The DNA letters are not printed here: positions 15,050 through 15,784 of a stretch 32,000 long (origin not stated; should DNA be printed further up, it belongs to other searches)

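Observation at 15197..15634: Minimal GGDEF-like palm domain (GTEEF) translationally wedged between serA and an RNA m5C methyltransferase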

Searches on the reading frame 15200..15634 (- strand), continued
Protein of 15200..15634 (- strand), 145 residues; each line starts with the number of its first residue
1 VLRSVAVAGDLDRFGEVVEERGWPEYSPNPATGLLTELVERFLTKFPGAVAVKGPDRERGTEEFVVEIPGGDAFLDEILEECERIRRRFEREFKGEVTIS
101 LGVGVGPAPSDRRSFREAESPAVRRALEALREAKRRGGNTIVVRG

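Call 26: find_related_loci(query=A1, collection=genome_contigs, flank=6000)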
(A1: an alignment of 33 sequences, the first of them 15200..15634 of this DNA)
Query A1 (145 aa) in genome_contigs; peptide patterns used: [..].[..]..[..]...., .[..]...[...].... (x = any residue, [..] = any of these).
87 stretches matched a pattern; 71 encode a relative of the query (tblastn E <= 1e-3); 71 distinct loci.
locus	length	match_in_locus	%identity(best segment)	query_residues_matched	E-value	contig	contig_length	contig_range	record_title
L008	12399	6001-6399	83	1-134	1e-54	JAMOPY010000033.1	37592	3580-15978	MAG: Methanobacteriota archaeon isolate 4559-240_metabat2_scaf2bin.008 4559-240_scaffold_446_c1, whole genome shotgun se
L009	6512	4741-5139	82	1-134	5e-54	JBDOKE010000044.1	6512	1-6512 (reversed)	MAG: Methanobacteriota archaeon isolate FK190211_WC_175_metabat1_scaf2bin.007 NODE_1802_length_6512_cov_3.640407, whole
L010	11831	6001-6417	81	1-140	1e-53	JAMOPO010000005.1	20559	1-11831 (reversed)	MAG: Methanobacteriota archaeon isolate 4559-240_metabat1_scaf2bin.048 4559-240_scaffold_1323_c1, whole genome shotgun s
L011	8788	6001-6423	61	2-143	5e-51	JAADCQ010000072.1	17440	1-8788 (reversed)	MAG: Methanopyri archaeon isolate L_MaxBin.003 contig-127_3166, whole genome shotgun sequence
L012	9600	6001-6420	49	1-143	1e-32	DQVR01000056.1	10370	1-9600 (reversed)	MAG TPA_asm: Pyrodictium delaneyi isolate SZUA-1523 k95_337497, whole genome shotgun sequence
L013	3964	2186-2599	49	2-143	2e-32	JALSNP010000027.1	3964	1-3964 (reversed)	MAG: Pyrodictiaceae archaeon isolate 356-284_metabat1_scaf2bin.014 356-284_scaffold_19575_c1, whole genome shotgun seque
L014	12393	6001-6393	50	10-143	4e-31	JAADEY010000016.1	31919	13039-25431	MAG: Thermoproteota archaeon isolate L_MetaBat.44 contig-127_940, whole genome shotgun sequence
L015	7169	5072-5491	46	1-143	4e-31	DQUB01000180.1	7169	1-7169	MAG TPA_asm: Pyrodictium sp. isolate SZUA-1443 k95_45998, whole genome shotgun sequence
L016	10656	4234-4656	48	1-144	2e-31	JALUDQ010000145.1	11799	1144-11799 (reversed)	MAG: Desulfurococcales archaeon isolate S143_maxbin2_scaf2bin.293_VB S143_NODE_3420_length_11799_cov_6.035384, whole gen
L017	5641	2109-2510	49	7-143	8e-31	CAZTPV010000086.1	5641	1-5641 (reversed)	MAG TPA_asm: uncultured Desulfurococcales archaeon isolate binchicken_co219_341 genome assembly, contig: k141_1209732, w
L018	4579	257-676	48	1-143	5e-31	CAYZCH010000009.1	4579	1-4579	MAG TPA_asm: uncultured Desulfurococcales archaeon isolate binchicken_co219_434 genome assembly, contig: k141_231835, wh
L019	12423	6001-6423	47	1-144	2e-30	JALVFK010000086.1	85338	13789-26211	MAG: Desulfurococcales archaeon isolate A1_maxbin2_scaf2bin.023 A1_NODE_20_length_85338_cov_52.216580, whole genome shot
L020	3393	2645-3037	53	1-134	5e-30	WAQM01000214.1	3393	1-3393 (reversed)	MAG: Pyrodictiaceae archaeon isolate S146_132_esom k151_812758, whole genome shotgun sequence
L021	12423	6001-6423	46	1-143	2e-29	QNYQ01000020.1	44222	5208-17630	MAG: Hyperthermus sp. isolate MAG 130 Ga0232637_10000024, whole genome shotgun sequence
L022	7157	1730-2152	45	1-145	9e-29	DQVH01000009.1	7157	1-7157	MAG TPA_asm: Desulfurococcales archaeon isolate SZUA-1508 k95_38658, whole genome shotgun sequence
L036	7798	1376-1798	45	1-144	2e-26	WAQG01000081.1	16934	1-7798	MAG: Candidatus Geoarchaeota archaeon isolate S146_104_esom k151_361008, whole genome shotgun sequence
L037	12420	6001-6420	49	1-143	6e-26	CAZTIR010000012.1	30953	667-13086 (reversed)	MAG TPA_asm: uncultured Desulfurococcales archaeon isolate SRP163575_co1_291 genome assembly, contig: NODE_2843_length_3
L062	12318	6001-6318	45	5-110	6e-21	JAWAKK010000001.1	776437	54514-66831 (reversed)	MAG: Candidatus Nezhaarchaeales archaeon isolate SRBZ-1_201901_bins_7 SRBZ-1_201901_bins_7_scaffold_1, whole genome shot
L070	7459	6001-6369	35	4-136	9e-19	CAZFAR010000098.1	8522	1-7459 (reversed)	MAG TPA_asm: uncultured Thermococci archaeon isolate binchicken_co383_170 genome assembly, contig: NODE_3184_length_8522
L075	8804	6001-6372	34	4-137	8e-15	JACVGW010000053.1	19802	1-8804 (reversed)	MAG: Theionarchaea archaeon isolate SZ_28-30 SZ_28-30_NODE_80_length_19802_cov_445.454550, whole genome shotgun sequence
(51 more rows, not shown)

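Call 34: search_protein_families(library=pfam, proteins=[P0067], max_evalue=0.01)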
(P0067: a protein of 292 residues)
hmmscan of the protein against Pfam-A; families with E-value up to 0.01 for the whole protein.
P0067 (292 aa): 3 families
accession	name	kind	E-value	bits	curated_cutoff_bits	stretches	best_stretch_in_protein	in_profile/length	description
PF01751.28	Toprim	-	6e-07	30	23.1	1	27-92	3-81/96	Toprim domain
PF13155.12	Toprim_2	-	0.0059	17.4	22.1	0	27-96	1-71/88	Toprim-like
PF13662.12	Toprim_4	-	0.0059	17.3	25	0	27-90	4-74/85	Toprim domain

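Call 35: search_solved_structures(query=A2, max_evalue=1, show_alignments=2)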
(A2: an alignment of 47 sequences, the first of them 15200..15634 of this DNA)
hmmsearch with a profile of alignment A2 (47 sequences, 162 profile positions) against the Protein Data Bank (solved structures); distinct sequences matched with E-value up to 1: 37.
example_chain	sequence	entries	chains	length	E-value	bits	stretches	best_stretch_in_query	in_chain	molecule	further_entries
3ign_A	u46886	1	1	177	1.6e-06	31.5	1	63-150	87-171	Diguanylate cyclase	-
4wxw_A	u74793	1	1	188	2.2e-06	31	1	63-151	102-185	Uncharacterized protein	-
4wxo_A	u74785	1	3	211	3.2e-06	30.5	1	63-151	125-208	Uncharacterized protein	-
3ezu_A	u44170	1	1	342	3.3e-05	27.2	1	65-147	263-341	GGDEF domain protein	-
4zve_A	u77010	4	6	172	7.2e-05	26.1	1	10-148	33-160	Diguanylate cyclase DosC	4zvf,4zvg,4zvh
8ure_A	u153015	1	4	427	0.0002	24.6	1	60-144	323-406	sr312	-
9p6j_A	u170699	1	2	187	0.00046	23.5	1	63-147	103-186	diguanylate cyclase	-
7e6g_A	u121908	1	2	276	0.00097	22.4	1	63-148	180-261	Putative GGDEF domain protein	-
6hbz_A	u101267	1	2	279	0.0031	20.8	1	63-145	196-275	GGDEF domain protein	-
6eib_A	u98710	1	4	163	0.0048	20.2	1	10-149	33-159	Sensory box/GGDEF family protein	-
5euh_A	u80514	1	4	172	0.007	19.6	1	63-149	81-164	Putative GGDEF domain membrane protein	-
5llw_B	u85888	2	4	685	0.0099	19.1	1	63-146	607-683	Diguanylate cyclase (GGDEF) domain-containing protein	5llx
6et7_A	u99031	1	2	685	0.0099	19.1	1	63-146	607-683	Diguanylate cyclase (GGDEF) domain-containing protein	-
4zmm_A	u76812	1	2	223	0.011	19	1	63-146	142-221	diguanylate cyclase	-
4zmu_A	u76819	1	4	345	0.038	17.2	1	63-146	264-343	diguanylate cyclase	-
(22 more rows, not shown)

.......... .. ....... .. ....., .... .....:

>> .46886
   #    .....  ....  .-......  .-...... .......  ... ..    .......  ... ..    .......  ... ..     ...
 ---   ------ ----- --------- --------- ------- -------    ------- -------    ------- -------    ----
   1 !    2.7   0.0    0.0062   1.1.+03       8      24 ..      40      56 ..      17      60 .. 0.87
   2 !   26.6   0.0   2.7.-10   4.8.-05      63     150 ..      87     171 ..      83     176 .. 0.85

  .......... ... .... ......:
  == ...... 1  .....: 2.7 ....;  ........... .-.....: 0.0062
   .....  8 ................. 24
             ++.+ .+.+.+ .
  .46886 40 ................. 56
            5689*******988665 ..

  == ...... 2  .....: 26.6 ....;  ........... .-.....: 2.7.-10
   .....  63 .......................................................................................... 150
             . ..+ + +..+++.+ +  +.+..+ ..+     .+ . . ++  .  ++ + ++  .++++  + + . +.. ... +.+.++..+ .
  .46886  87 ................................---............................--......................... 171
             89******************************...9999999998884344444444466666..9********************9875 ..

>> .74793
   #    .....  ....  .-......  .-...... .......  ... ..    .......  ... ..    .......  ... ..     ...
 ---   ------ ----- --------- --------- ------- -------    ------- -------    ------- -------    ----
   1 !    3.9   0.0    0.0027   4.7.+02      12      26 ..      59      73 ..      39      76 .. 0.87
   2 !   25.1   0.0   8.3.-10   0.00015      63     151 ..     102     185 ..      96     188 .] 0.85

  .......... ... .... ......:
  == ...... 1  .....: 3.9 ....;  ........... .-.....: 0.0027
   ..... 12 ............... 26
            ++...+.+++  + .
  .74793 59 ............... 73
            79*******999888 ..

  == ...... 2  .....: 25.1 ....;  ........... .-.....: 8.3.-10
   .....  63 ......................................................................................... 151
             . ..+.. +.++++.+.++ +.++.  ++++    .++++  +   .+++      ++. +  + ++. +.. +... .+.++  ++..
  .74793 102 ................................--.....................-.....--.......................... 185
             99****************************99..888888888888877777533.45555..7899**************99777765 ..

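Call 53: find_homologous_proteins(query=A3, max_evalue=0.001)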
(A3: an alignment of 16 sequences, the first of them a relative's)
Query A3 (16 sequences) (155 aa, profile of the alignment): 79 proteins with E <= 0.001 among 1612 candidates.
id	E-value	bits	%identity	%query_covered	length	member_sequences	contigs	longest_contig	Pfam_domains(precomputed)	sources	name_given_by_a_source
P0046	1.5e-58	215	100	100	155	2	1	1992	-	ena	-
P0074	5.5e-56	207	50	95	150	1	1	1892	-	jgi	-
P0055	1.1e-54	202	36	92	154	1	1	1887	-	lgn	-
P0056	3.5e-54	201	35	94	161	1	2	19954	-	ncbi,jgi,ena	-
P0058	1.6e-53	199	42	98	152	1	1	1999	-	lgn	-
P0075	3.2e-53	198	48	95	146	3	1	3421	-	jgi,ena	-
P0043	5.5e-53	197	43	94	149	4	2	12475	-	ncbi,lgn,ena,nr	ncbi:MAG: hypothetical protein J7L07_11380 [Candidatus Odinarchaeota archaeon]|nr:hypothetical prote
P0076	5.8e-53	197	50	95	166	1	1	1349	-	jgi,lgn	-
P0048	3.8e-51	191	41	99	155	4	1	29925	-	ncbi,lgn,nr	ncbi:MAG: hypothetical protein FK733_00275 [Asgard group archaeon]|nr:hypothetical protein [Asgard g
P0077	6.1e-51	190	51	95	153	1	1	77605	-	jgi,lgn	jgi:GGDEF domain-containing protein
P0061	6.7e-51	190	45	91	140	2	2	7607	-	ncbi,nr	ncbi:MAG: hypothetical protein OEZ01_06180 [Candidatus Heimdallarchaeota archaeon]|nr:hypothetical p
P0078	1.1e-50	189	41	99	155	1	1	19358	-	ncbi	-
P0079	1.6e-50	189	42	94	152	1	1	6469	-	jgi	-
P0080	2.5e-50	188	47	94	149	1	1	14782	-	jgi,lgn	-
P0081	3.3e-50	188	41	97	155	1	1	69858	-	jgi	jgi:c-di-AMP phosphodiesterase-like protein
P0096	2.8e-48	182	40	93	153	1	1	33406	-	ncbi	ncbi:MAG: hypothetical protein R6U96_02550 [Promethearchaeia archaeon]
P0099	6.9e-48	180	42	99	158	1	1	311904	-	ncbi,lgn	-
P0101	1.5e-47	179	42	97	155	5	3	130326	-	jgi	-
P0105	4.7e-47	178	44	95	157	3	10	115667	-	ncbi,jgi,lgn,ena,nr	ncbi:MAG: hypothetical protein DRO67_02135 [Candidatus Asgardarchaeum californiense]|nr:MAG: hypothe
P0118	3.8e-45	171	45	95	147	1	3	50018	-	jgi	jgi:GGDEF domain-containing protein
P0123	1.2e-43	167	45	95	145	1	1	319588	-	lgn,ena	-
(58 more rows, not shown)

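Call 54: find_encoding_contigs(protein=P0105, flank=5000, max_places=1)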
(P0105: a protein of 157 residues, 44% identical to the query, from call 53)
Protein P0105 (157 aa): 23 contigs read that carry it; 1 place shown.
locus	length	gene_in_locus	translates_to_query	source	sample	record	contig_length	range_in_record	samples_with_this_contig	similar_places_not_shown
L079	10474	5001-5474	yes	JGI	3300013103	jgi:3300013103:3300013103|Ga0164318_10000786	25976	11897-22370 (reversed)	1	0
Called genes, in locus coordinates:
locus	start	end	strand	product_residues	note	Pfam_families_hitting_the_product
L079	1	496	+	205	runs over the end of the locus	PF13489:Methyltransf_23 (faint), PF01728:FtsJ, PF13847:Methyltransf_31 (weak)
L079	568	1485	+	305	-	-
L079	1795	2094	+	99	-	PF00428:Ribosomal_60s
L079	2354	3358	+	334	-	PF00586:AIRS, PF02769:AIRS_C (weak)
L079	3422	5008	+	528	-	PF01702:TGT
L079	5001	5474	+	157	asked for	-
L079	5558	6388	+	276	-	PF01048:PNP_UDP_1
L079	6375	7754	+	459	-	PF02629:CoA_binding, PF13380:CoA_binding_2, PF13607:Succ_CoA_lig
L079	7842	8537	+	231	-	PF00025:Arf (weak), PF00071:Ras, PF01926:MMR_HSR1, PF02421:FeoB_N, PF03029:ATP_bind_1 (faint), PF08477:Roc, PF00009:GTP_EFTU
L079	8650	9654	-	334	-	PF04014:MazE_antitoxin, PF01895:PhoU (faint)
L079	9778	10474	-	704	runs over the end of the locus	PF01022:HTH_5 (faint), PF24038:DUF7347, PF13597:NRDD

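Call 55: find_encoding_contigs(protein=P0099, flank=5000, max_places=1)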
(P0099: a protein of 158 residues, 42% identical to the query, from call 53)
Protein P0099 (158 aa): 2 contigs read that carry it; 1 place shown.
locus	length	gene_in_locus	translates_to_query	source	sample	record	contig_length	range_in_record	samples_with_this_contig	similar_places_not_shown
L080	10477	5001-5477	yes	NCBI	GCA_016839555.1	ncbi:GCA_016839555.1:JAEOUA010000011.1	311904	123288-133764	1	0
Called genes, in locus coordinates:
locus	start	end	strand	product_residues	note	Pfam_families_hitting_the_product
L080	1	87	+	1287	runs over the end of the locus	-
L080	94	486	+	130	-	-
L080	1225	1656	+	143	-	-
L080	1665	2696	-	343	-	PF01717:Meth_synt_2, PF01208:URO-D (weak)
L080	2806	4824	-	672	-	-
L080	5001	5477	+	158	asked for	-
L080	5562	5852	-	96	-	-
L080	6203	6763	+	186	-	PF13263:PHP_C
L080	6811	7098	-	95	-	PF01782:RimM (faint), PF01247:Ribosomal_L35Ae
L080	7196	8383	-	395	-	-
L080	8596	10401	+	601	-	PF08323:Glyco_transf_5, PF00534:Glycos_transf_1, PF13692:Glyco_trans_1_4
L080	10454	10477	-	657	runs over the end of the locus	PF00270:DEAD (faint), PF04851:ResIII (weak), PF06733:DEAD_2, PF06777:HBB (weak), PF13307:Helicase_C_2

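Call 56: find_encoding_contigs(protein=P0123, flank=5000, max_places=1)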
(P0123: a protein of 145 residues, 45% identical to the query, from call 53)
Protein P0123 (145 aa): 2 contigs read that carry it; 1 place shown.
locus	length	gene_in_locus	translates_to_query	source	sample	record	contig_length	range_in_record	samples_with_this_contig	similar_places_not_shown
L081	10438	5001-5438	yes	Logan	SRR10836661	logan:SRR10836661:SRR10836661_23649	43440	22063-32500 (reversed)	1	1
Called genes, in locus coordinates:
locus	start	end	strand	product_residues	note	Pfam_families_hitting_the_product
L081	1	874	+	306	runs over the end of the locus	PF00071:Ras, PF08477:Roc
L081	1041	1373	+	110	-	-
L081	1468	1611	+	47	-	-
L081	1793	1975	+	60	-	-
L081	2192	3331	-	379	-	PF00296:Bac_luciferase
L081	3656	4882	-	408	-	PF13510:Fer2_4 (weak), PF04055:Radical_SAM, PF13353:Fer4_12 (weak)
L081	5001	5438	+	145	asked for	-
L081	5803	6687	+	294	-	PF03259:Robl_LC7 (weak)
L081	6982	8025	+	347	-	PF00483:NTP_transferase, PF12804:NTP_transf_3, PF24894:Hexapep_GlmU, PF25084:LbH_EIF2B (weak), PF25087:GMPPB_C, PF00132:Hexapep (faint)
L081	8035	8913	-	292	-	-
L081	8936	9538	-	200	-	PF00025:Arf, PF00071:Ras, PF01926:MMR_HSR1 (weak), PF04670:Gtr1_RagA (weak), PF08477:Roc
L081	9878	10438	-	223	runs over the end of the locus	PF10584:Proteasome_A_N, PF00227:Proteasome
